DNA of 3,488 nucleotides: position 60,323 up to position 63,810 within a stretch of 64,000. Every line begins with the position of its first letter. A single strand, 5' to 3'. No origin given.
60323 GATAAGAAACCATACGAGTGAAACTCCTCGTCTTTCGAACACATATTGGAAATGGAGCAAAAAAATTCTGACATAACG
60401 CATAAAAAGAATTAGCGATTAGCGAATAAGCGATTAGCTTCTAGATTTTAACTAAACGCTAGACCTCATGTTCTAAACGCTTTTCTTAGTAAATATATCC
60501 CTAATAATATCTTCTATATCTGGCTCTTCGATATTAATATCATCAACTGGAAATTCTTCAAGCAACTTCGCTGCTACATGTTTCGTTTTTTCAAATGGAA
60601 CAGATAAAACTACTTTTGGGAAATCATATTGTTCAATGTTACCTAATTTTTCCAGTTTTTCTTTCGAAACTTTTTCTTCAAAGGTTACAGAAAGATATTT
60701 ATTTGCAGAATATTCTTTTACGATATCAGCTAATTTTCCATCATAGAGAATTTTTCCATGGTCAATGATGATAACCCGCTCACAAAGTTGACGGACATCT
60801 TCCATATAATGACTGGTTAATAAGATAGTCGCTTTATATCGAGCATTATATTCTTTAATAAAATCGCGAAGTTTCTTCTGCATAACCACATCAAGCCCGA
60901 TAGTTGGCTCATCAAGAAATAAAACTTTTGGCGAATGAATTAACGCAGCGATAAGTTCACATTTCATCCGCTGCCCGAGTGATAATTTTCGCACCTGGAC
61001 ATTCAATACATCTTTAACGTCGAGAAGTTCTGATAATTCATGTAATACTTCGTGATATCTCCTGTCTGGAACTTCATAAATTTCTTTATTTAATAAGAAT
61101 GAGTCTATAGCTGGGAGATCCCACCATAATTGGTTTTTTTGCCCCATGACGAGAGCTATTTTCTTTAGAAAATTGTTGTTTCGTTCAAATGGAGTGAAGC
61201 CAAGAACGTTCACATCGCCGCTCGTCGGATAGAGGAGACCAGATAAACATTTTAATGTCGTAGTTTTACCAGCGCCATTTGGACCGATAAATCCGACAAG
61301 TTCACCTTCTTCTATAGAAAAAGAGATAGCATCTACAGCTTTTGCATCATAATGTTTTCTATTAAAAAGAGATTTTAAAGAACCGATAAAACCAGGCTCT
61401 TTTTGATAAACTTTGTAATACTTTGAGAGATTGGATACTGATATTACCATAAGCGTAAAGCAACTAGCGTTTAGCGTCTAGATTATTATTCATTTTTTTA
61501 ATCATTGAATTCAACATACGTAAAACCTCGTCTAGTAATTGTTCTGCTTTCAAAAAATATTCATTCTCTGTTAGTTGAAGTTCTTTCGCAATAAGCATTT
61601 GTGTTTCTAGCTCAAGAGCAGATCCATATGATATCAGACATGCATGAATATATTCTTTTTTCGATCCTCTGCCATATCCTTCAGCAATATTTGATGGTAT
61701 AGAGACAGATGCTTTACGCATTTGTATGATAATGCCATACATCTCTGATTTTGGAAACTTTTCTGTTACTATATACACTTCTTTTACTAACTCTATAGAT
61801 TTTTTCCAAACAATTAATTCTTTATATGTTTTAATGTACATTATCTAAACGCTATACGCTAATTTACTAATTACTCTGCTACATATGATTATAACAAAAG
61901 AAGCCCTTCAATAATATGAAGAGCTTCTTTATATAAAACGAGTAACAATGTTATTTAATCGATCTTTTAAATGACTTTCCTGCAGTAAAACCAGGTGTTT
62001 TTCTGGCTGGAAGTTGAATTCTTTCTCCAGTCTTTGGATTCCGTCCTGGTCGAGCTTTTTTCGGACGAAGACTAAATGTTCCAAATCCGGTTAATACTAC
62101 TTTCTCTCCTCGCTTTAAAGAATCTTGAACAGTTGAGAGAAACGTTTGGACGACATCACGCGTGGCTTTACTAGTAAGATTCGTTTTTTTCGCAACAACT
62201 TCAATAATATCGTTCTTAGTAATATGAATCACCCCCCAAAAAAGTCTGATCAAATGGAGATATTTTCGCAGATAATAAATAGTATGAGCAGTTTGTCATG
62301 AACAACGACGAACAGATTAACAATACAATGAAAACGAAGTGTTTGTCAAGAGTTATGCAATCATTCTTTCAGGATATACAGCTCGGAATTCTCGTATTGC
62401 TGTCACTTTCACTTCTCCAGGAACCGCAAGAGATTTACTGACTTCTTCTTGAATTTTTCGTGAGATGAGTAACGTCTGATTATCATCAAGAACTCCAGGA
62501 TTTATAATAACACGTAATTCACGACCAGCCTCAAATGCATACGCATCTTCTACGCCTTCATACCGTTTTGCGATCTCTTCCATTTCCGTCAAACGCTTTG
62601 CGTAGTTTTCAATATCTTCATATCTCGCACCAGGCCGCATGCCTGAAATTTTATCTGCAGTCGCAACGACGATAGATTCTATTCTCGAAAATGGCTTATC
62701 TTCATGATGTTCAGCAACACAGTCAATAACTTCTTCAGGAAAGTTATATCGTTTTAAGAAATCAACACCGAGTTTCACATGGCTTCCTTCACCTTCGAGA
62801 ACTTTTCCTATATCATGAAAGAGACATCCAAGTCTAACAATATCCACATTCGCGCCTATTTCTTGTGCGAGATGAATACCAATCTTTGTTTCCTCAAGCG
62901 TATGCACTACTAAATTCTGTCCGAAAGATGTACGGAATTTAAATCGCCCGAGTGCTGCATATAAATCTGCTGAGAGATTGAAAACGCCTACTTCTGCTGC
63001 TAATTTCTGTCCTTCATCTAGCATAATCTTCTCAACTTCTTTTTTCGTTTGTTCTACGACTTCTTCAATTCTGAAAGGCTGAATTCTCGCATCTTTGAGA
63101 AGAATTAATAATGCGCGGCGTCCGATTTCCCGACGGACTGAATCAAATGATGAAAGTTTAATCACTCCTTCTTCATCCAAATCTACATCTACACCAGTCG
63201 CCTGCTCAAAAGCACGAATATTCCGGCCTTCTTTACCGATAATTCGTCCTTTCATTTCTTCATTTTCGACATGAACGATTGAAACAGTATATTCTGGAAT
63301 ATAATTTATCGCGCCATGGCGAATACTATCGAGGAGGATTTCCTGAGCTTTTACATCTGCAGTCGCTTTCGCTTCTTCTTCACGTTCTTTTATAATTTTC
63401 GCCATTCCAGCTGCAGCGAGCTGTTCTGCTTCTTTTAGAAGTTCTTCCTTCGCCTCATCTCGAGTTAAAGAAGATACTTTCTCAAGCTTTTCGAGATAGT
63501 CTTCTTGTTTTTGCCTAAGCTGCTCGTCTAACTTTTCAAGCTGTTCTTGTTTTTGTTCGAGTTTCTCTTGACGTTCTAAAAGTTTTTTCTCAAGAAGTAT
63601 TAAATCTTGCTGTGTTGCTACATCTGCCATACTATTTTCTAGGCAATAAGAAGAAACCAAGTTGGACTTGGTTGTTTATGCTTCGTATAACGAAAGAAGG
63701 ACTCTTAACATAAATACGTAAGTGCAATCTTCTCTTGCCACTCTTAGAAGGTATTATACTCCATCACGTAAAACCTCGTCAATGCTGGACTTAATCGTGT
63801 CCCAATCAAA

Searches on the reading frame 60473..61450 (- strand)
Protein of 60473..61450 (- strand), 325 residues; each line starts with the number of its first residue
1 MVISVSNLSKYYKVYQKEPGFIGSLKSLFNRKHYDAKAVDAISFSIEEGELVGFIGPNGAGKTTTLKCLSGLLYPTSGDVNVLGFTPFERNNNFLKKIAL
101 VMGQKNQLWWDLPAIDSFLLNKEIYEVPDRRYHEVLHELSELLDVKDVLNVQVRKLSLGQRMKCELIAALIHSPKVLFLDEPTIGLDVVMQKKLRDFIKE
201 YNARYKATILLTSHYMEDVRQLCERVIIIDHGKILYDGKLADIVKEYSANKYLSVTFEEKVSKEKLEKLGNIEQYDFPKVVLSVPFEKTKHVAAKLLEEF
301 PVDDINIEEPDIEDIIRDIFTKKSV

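Call 5: search_protein_families(library=pfam, proteins=[window:60473-61450:-], max_evalue=10)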
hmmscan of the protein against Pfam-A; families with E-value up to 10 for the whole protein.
window:60473-61450:- (325 aa): 18 families
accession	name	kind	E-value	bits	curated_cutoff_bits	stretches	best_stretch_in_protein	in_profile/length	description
PF00005.33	ABC_tran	-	2.4e-27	96.7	25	1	40-183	2-136/137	ABC transporter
PF13304.12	AAA_21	-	1.6e-17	64.9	27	2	139-214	221-298/304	AAA domain, putative AbiEii toxin, Type IV TA system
PF13476.12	AAA_23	-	0.00018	22.7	27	1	42-79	15-49/201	AAA domain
PF13514.12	AAA_27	-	0.0048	16.9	22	1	42-74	19-51/206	AAA domain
PF13555.12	AAA_29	-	0.0059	16.8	27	1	44-77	17-50/61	P-loop containing region of AAA domain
PF13175.12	AAA_15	-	0.0088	16.1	32.1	1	49-73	24-47/374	AAA ATPase domain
PF13604.12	AAA_30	-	0.028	14.6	27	1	50-91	19-58/191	AAA domain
PF24406.1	nSTAND_NTPase4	-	0.036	14.6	27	1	191-232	5-42/58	Novel STAND NTPase 4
PF13732.12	DrrA1-3_C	-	0.047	14.8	27.4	1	238-315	1-76/81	ATP-binding protein DrrA1-3-like, C-terminal domain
PF19993.5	DO-GTPase2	-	0.063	13.4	27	1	51-72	2-23/226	Double-GTPase 2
PF00004.35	AAA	-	0.075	13.9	21.2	1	54-82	3-31/131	ATPase family associated with various cellular activities (AAA)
PF02463.25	SMC_N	-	0.083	12.7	40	0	52-68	27-43/220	RecF/RecN/SMC N terminal domain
PF13086.12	AAA_11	-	0.085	13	27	1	34-105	2-61/257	AAA domain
PF13401.12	AAA_22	-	0.1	13.4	27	1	54-79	10-33/130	AAA domain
PF25199.1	nSTAND_NTPase5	-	0.11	12.8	34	1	48-83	40-74/145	Novel STAND NTPase 5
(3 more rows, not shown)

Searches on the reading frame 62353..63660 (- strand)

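Call 5: search_protein_families(library=pfam, proteins=[window:62353-63660:-], max_evalue=10)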
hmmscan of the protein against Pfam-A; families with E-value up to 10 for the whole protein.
window:62353-63660:- (435 aa): 11 families
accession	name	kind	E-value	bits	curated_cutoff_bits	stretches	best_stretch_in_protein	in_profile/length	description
PF12072.13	RNase_Y_N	-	1e-16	61.4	32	1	24-117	105-198/201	RNase Y N-terminal region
PF01966.28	HD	-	1.3e-15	58.1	22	1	253-340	4-115/116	HD domain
PF00013.35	KH_1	-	6.7e-07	29.4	21.5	1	130-169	5-50/66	KH domain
PF07650.23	KH_2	-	0.00014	22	22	1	128-177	27-75/78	KH domain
PF13083.13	KH_KhpA-B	-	0.0018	18.6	32.1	1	128-151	32-54/73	KhpA/KhpB, KH domain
PF08668.18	HDOD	-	0.025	14.5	22.9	1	293-320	168-195/196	HDOD domain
PF22675.2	KH-I_KHDC4-BBP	-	0.027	14.8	30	1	136-166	7-37/76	KHDC4/BBP-like, KH-domain type I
PF23095.1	KH_NusA_C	-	0.089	13.3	34.2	1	133-163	6-36/59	Transcription termination/antitermination protein NusA, KH domain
PF14257.11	DUF4349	-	0.3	10.9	27.7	1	8-48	105-145/213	Domain of unknown function (DUF4349)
PF04502.18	Saf4_Yju2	-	1.3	9.1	27.8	1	20-107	126-217/332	Saf4/Yju2 protein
PF02601.20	Exonuc_VII_L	-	6.1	6.7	35.9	0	17-96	168-258/315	Exonuclease VII, large subunit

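Call 6: search_protein_families(library=ncbifam, proteins=[window:62353-63660:-], max_evalue=1)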
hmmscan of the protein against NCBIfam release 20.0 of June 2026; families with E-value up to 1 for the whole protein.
window:62353-63660:- (435 aa): 26 families (the best 25 are shown)
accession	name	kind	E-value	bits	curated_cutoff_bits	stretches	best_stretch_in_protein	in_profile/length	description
TIGR03319.1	RNase_Y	equivalog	1e-136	456.4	454.35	1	20-428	99-510/514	ribonuclease Y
NF000997.0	PRK00106.1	equivalog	1.9e-109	366.6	937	1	22-428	122-531/535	ribonuclease Y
NF009345.0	PRK12705.1-2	equivalog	3e-103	346.1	904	1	27-428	100-505/509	hypothetical protein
NF009344.0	PRK12705.1-1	equivalog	1.5e-102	344.1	831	1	24-428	161-568/572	hypothetical protein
NF009347.0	PRK12705.1-4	equivalog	1.6e-66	224.9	579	1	28-427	68-465/473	hypothetical protein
TIGR00277.1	HDIG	domain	1.3e-20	73.1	27.6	1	247-321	2-84/84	HDIG domain-containing metalloprotein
NF009346.0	PRK12705.1-3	equivalog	9.7e-17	60.9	545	1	193-363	243-414/493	hypothetical protein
NF009343.0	PRK12703.1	equivalog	3.5e-06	26.1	434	1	249-318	187-256/339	tRNA (cytidine(56)-2'-O)-methyltransferase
NF002829.0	PRK03007.1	equivalog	2e-05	23.7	385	1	249-286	66-103/425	deoxyguanosinetriphosphate triphosphohydrolase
TIGR00295.1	TIGR00295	hypoth_equivalog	3e-05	23.8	172.35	1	248-319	12-87/164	TIGR00295 family protein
NF008805.1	PRK11824.1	equivalog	5.3e-05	21.8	471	1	117-184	539-603/683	polyribonucleotide nucleotidyltransferase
TIGR03591.1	polynuc_phos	equivalog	6.8e-05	21.5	525.05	1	119-182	547-607/689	polyribonucleotide nucleotidyltransferase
NF010328.0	PRK13763.1-3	equivalog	0.00019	21.2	194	1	135-189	118-170/197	putative RNA-processing protein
TIGR03665.1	arCOG04150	hypoth_equivalog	0.00025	20.8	114.2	1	133-189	96-150/173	arCOG04150 universal archaeal KH domain protein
NF006258.0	PRK08406.1-2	equivalog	0.00027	21.3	243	1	117-155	92-129/142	transcription elongation factor NusA-like protein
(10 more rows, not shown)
